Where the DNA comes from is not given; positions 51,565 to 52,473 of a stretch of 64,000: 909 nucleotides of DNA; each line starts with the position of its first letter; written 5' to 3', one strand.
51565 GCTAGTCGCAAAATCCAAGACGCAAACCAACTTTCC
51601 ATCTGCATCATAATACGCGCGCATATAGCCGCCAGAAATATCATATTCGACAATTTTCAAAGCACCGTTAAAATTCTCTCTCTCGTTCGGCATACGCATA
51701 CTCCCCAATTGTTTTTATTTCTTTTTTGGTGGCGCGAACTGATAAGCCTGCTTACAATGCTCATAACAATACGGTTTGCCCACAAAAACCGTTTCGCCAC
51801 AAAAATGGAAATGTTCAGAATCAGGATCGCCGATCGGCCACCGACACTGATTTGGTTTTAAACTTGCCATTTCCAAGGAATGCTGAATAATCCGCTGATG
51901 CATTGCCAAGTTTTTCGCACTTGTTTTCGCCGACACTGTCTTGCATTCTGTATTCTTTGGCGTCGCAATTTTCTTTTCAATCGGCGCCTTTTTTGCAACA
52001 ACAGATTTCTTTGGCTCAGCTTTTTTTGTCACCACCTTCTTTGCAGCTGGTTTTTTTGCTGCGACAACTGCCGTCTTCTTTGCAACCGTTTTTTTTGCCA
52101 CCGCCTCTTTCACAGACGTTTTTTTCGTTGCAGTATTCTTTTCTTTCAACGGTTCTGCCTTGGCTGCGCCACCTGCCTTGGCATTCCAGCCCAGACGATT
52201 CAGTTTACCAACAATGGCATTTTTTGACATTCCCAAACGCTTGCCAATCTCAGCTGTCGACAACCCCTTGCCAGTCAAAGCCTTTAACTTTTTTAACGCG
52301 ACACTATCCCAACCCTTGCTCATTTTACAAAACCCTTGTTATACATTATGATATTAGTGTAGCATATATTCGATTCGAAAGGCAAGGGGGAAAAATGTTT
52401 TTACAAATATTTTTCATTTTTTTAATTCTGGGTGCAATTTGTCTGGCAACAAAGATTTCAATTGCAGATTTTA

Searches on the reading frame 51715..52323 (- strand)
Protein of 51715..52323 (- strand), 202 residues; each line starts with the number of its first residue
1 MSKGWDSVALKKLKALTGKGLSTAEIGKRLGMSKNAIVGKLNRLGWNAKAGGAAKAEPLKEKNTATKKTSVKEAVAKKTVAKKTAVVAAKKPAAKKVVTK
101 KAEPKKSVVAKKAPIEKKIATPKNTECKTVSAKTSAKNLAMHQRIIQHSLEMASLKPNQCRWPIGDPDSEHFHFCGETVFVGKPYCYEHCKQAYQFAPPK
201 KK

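Call 88: search_protein_families(library=pfam, max_evalue=0.01, proteins=[window:51715-52323:-])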
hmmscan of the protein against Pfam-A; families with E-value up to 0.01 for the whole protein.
window:51715-52323:- (202 aa): 2 families
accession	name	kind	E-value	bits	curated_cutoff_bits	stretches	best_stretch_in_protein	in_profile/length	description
PF07750.17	GcrA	-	5e-27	95.6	26.9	1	5-197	3-148/155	GcrA cell cycle regulator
PF07382.16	HC2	-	1.2e-07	32.5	40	1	60-138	85-165/194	Histone H1-like nucleoprotein HC2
